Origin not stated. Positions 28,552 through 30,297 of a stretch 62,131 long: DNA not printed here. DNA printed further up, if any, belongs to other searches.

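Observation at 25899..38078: Four divergent pyrrolysine-free MttB methyltransferases interleaved with a peptidase and an amidohydrolase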

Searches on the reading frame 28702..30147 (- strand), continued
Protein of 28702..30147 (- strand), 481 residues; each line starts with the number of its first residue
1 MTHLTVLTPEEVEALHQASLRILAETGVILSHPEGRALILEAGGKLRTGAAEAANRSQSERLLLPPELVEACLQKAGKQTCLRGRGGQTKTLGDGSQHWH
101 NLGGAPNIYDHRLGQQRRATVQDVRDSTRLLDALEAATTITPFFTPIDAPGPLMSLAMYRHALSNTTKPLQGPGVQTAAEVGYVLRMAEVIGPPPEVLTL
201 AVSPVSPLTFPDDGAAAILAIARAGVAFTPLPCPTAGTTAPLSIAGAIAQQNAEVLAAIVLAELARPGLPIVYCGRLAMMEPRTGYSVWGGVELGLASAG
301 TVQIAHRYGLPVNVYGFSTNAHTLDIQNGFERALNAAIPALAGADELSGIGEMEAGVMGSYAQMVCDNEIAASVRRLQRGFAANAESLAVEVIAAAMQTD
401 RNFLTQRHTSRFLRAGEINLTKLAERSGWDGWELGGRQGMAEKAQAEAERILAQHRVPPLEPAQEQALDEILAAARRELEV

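Call 15: find_related_loci(query=A1, collection=genome_contigs, flank=10000)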
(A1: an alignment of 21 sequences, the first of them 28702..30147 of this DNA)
Query A1 (481 aa) in genome_contigs; peptide patterns used: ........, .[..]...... (x = any residue, [..] = any of these).
458 stretches matched a pattern; 337 encode a relative of the query (tblastn E <= 1e-3); the best 80 are kept; 80 distinct loci.
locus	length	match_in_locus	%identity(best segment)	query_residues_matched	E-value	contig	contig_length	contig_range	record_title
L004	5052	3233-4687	78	1-479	0e+0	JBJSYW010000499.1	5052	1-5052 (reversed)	MAG: Chloroflexota bacterium isolate samp_4434_semibin_103 samp_4434_1649335, whole genome shotgun sequence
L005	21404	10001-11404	73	1-479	0e+0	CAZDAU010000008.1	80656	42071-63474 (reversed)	MAG TPA_asm: uncultured Anaerolinea sp. isolate binchicken_co274_325 genome assembly, contig: NODE_790_length_80656_cov_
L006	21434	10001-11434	72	1-479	0e+0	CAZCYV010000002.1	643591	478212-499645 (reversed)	MAG TPA_asm: uncultured Anaerolinea sp. isolate binchicken_co274_310 genome assembly, contig: NODE_4_length_643591_cov_8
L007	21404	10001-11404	70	1-479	0e+0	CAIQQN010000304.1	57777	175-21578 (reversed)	MAG: uncultured Anaerolineales bacterium isolate AlinenSedimentsD2_bin-0111 genome assembly, contig: bin-0111:304/330, w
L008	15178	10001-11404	69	1-479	0e+0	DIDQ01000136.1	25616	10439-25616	MAG TPA_asm: Anaerolineales bacterium UBA5796 UBA5796_contig_1106, whole genome shotgun sequence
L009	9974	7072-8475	70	1-479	0e+0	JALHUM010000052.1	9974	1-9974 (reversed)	MAG: Anaerolineales bacterium isolate PFL50 seq_609202, whole genome shotgun sequence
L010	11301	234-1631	71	1-479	0e+0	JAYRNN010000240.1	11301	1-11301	MAG: Anaerolineales bacterium isolate XM2_XAASGE4bin.2 k141_942717, whole genome shotgun sequence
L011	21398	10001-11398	70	3-479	0e+0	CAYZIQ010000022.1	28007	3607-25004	MAG TPA_asm: uncultured Chloroflexus sp. isolate SRP098346_co1_418 genome assembly, contig: NODE_1272_length_28007_cov_2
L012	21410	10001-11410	69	1-481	0e+0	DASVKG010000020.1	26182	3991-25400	MAG TPA_asm: Anaerolineales bacterium isolate SMAG_U3040 k141_2189, whole genome shotgun sequence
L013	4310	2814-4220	68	1-480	0e+0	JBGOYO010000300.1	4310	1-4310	MAG: Anaerolineae bacterium isolate OBJ_0618_130150_41 k141_439921_length_4310_cov_70.0000, whole genome shotgun sequenc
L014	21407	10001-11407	67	1-480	0e+0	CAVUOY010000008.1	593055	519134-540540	MAG: uncultured Chloroflexia bacterium isolate MFD05942.bin.2.106 genome assembly, contig: contig_18349, whole genome sh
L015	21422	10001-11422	69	3-481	0e+0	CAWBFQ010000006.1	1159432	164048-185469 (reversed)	MAG: uncultured Chloroflexia bacterium isolate MFD04716.bin.2.296 genome assembly, contig: contig_26596, whole genome sh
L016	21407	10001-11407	67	1-480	0e+0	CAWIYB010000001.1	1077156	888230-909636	MAG: uncultured Chloroflexia bacterium isolate MFD05942.bin.1.129 genome assembly, contig: contig_12090, whole genome sh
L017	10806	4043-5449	68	1-480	0e+0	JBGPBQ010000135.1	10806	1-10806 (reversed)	MAG: Anaerolineae bacterium isolate OBJ_0618_130150_101 k141_4612643_length_10806_cov_8.0000, whole genome shotgun seque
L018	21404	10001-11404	69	1-479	0e+0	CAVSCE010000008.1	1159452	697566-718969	MAG: uncultured Chloroflexia bacterium isolate MFD02979.bin.2.112 genome assembly, contig: contig_22270, whole genome sh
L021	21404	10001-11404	68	1-479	0e+0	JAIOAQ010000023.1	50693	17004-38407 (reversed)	MAG: Chloroflexota bacterium isolate S1bins192 c_000000000023, whole genome shotgun sequence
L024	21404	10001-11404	70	1-479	0e+0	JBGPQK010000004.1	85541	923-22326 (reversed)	MAG: Anaerolineae bacterium isolate OBJ1_062018_150_34 k141_126803_length_85541_cov_28.9347, whole genome shotgun sequen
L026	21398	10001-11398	67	4-480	0e+0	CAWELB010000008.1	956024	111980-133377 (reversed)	MAG: uncultured Chloroflexia bacterium isolate MFD05942.bin.1.323 genome assembly, contig: contig_4670, whole genome sho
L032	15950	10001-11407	68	1-480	0e+0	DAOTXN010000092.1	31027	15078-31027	MAG TPA_asm: Anaerolineae bacterium isolate H21_255 k133_3301756, whole genome shotgun sequence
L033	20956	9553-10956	68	1-479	0e+0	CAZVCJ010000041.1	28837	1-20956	MAG TPA_asm: uncultured Anaerolineae bacterium isolate SRP178699_co1_610 genome assembly, contig: NODE_1768_length_28837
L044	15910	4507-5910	65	1-479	0e+0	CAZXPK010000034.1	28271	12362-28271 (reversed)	MAG TPA_asm: uncultured Anaerolineaceae bacterium isolate binchicken_co33_109 genome assembly, contig: NODE_1514_length_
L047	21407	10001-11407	67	1-480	0e+0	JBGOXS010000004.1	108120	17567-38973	MAG: Anaerolineae bacterium isolate OBJ_0618_130150_61 k141_5247647_length_108120_cov_14.9399, whole genome shotgun sequ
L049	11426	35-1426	68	1-475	0e+0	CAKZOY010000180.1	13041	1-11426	MAG TPA_asm: uncultured Chloroflexi bacterium isolate SRR5214706_bin.33_CONCOCT_v1.1_MAG genome assembly, contig: ERZ174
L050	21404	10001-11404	67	1-479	0e+0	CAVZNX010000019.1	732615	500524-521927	MAG: uncultured Chloroflexia bacterium isolate MFD02979.bin.2.70 genome assembly, contig: contig_71127, whole genome sho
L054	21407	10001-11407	65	1-480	0e+0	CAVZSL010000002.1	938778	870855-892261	MAG: uncultured Chloroflexia bacterium isolate MFD00709.bin.2.114 genome assembly, contig: contig_10719, whole genome sh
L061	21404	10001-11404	66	1-479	0e+0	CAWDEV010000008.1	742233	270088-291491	MAG: uncultured Chloroflexia bacterium isolate MFD05942.bin.1.268 genome assembly, contig: contig_48323, whole genome sh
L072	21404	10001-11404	64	1-479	0e+0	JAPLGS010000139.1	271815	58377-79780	MAG: Chloroflexota bacterium isolate LacPavin_0818_WC45_MAG_48_10 LacPavin_0818_WC45_scaffold_214104, whole genome shotg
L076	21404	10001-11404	65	1-479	0e+0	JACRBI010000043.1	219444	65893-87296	MAG: Chloroflexi bacterium isolate NC_groundwater_1616_Pr3_B-0.1um_52_55 SR-2_scaffold_141_3105254, whole genome shotgun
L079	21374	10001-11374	67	4-472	0e+0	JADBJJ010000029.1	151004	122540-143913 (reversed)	MAG: Chloroflexota bacterium isolate Tumba.bins.32 NODE_179_length_151004_cov_151.65, whole genome shotgun sequence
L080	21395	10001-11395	68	4-479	0e+0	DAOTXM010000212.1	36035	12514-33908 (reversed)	MAG TPA_asm: Anaerolineales bacterium isolate H21_254 k133_1945079, whole genome shotgun sequence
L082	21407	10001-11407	63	1-480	0e+0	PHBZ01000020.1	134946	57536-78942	MAG: Chloroflexi bacterium HGW-Chloroflexi-10 Ig3397_v2_scaffold_209, whole genome shotgun sequence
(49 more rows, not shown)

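Call 21: search_protein_families(library=pfam, proteins=[L012:2378-4087:+, L012:4173-5204:+, L012:5161-6165:+, L012:6122-7159:+, L012:7156-8139:+])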
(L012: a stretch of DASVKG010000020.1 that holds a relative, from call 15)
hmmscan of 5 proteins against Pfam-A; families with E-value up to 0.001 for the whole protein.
L012:2378-4087:+ (569 aa): 1 family
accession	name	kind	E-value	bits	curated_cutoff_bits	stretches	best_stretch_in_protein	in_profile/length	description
PF00496.27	SBP_bac_5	-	1e-81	275.4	32.4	1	113-475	11-358/368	Bacterial extracellular solute-binding proteins, family 5 Middle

L012:4173-5204:+ (343 aa): 2 families
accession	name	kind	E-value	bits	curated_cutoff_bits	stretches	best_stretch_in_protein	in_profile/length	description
PF00528.27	BPD_transp_1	-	1.4e-41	142.7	26.4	1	136-341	2-183/184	Binding-protein-dependent transport system inner membrane component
PF19300.4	BPD_transp_1_N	-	5.3e-15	56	23.8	1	1-123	1-113/114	Binding-prot-dependent transport system membrane comp, N-term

L012:5161-6165:+ (334 aa): 2 families
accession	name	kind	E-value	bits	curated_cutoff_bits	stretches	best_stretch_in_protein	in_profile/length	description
PF00528.27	BPD_transp_1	-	1.3e-31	110.2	26.4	1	135-332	1-183/184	Binding-protein-dependent transport system inner membrane component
PF12911.12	OppC_N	-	5e-11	42.8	23.9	1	41-94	1-53/53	N-terminal TM domain of oligopeptide transport permease C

L012:6122-7159:+ (345 aa): 4 families
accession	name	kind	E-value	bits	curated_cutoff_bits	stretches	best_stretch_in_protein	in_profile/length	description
PF00005.33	ABC_tran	-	5.1e-26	92.3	25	1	41-200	2-137/137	ABC transporter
PF08352.17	oligo_HPY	-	1.9e-18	67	27.1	1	251-316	1-65/65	Oligopeptide/dipeptide transporter, C-terminal region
PF02463.25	SMC_N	-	0.00016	21.6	40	1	51-238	25-205/220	RecF/RecN/SMC N terminal domain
PF13304.12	AAA_21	-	0.00024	21.7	27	0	167-235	233-303/304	AAA domain, putative AbiEii toxin, Type IV TA system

L012:7156-8139:+ (327 aa): 2 families
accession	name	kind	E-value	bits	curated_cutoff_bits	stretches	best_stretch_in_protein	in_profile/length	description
PF00005.33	ABC_tran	-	1.5e-31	110.3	25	1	36-187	2-136/137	ABC transporter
PF08352.17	oligo_HPY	-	1.8e-20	73.5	27.1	1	240-306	2-65/65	Oligopeptide/dipeptide transporter, C-terminal region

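Call 31: search_protein_families(library=pfam, proteins=[L076:12767-13639:+, L026:14054-15895:-, L044:9361-11097:-, L054:19425-20528:-, L050:17850-19340:-, L061:16842-18425:-, L012:17706-18644:+, L024:13806-14426:-, L047:4802-5425:+, L080:5017-7005:+])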
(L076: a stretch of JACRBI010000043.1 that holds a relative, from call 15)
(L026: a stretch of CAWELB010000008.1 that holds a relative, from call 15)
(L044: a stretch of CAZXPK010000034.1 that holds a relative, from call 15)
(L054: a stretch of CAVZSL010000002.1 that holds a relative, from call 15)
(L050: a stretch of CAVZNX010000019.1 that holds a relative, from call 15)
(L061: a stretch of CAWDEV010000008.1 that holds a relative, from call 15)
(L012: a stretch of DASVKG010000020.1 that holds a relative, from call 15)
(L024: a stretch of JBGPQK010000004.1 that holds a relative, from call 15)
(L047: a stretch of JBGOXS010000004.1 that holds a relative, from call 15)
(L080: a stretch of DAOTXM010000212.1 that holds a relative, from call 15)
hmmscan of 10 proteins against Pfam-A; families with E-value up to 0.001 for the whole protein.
L076:12767-13639:+ (290 aa): 2 families
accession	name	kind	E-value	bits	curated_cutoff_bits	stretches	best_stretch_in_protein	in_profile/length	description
PF00809.28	Pterin_bind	-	1.9e-27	96.9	25.5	1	25-246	2-243/244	Pterin binding enzyme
PF03599.22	CdhD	-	1.5e-07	30.9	24.8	1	75-192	83-187/387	CO dehydrogenase/acetyl-CoA synthase delta subunit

L026:14054-15895:- (613 aa): 4 families
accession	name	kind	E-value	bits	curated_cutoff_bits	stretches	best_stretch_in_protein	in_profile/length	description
PF01380.27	SIS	-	2.8e-47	160.2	25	2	297-421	5-130/131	SIS domain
PF13522.11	GATase_6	-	3.8e-19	69.5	27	1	60-179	5-114/130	Glutamine amidotransferase domain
PF13537.11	GATase_7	-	1.4e-12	48.2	25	1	81-201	9-122/123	Glutamine amidotransferase domain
PF13230.11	GATase_4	-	3.7e-05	23.2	23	1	53-140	59-145/272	Glutamine amidotransferases class-II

L044:9361-11097:- (578 aa): 3 families
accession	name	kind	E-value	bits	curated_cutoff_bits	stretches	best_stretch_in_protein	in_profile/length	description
PF00749.27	tRNA-synt_1c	-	2.7e-104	348.9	23.4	1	41-348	2-312/314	tRNA synthetases class I (E and Q), catalytic domain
PF03950.23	tRNA-synt_1c_C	-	6.2e-30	103.7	23.9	1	353-453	2-91/91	tRNA synthetases class I (E and Q), anti-codon binding domain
PF20974.2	tRNA-synt_1c_C2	-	2e-21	76.9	23.9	1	470-546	1-69/69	tRNA synthetases class I (E and Q), anti-codon binding domain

L054:19425-20528:- (367 aa): 1 family
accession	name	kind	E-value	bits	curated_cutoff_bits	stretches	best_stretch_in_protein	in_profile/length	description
PF01098.24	FTSW_RODA_SPOVE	-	6.6e-86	288.9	26.4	1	16-358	7-350/356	Cell cycle protein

L050:17850-19340:- (496 aa): 2 families
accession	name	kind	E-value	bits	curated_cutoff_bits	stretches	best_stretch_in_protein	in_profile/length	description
PF00749.27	tRNA-synt_1c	-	4.4e-93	312.1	23.4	1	7-331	2-313/314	tRNA synthetases class I (E and Q), catalytic domain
PF19269.4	Anticodon_2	-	1.5e-26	93.9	23.6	1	346-488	2-140/141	Anticodon binding domain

L061:16842-18425:- (527 aa): 3 families
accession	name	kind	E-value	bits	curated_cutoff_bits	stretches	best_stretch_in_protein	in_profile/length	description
PF14574.11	RACo_C_ter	-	3.3e-73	246.4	27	1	291-525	3-249/261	C-terminal domain of RACo the ASKHA domain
PF17651.6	Raco_middle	-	1.1e-49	168.6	26.8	1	126-283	2-159/163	RACo middle region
PF00111.32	Fer2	-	2e-09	37.7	21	1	19-85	13-76/77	2Fe-2S iron-sulfur cluster binding domain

L012:17706-18644:+ (312 aa): 2 families
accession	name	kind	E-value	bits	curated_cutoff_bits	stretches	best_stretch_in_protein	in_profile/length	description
PF00056.29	Ldh_1_N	-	2e-39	135.3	27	1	4-142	2-141/141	lactate/malate dehydrogenase, NAD binding domain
PF02866.23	Ldh_1_C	-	1.3e-33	116.8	22.6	1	147-304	3-168/174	lactate/malate dehydrogenase, alpha/beta C-terminal domain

L024:13806-14426:- (206 aa): 1 family
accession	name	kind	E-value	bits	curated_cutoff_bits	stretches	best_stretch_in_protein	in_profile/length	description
PF01810.24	LysE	-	1.5e-18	67.4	25.6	1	14-194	2-188/193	LysE type translocator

L047:4802-5425:+ (207 aa): 5 families
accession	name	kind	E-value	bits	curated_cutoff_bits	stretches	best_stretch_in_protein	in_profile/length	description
PF01022.26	HTH_5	-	2.7e-09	37.2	22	1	5-47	4-45/47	Bacterial regulatory protein, arsR family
PF12840.13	HTH_20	-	4.4e-07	30.2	27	1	5-45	6-46/51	Helix-turn-helix domain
PF08220.18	HTH_DeoR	-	1.5e-06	28.3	21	1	6-46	3-43/57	DeoR-like helix-turn-helix domain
PF13412.12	HTH_24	-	0.00023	21.1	21.9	1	5-45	5-45/48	Winged helix-turn-helix DNA-binding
PF09012.17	FeoC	-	0.00054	20.5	21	0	8-47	5-44/69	FeoC like transcriptional regulator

L080:5017-7005:+ (662 aa): 7 families
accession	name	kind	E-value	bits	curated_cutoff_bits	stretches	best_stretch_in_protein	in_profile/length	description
PF00005.33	ABC_tran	-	1.9e-28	100.2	25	1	365-522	2-137/137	ABC transporter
PF00528.27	BPD_transp_1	-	7e-24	85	26.4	1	129-314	1-183/184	Binding-protein-dependent transport system inner membrane component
PF08352.17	oligo_HPY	-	8.1e-19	68.2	27.1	1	574-637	2-65/65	Oligopeptide/dipeptide transporter, C-terminal region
PF12911.12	OppC_N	-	6.9e-14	51.9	23.9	1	33-88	1-53/53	N-terminal TM domain of oligopeptide transport permease C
PF13304.12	AAA_21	-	8e-10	39.7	27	1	492-557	236-303/304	AAA domain, putative AbiEii toxin, Type IV TA system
PF13401.12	AAA_22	-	0.00011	23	27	1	376-550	7-121/130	AAA domain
PF19993.5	DO-GTPase2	-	0.00088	19.4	27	0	376-430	2-53/226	Double-GTPase 2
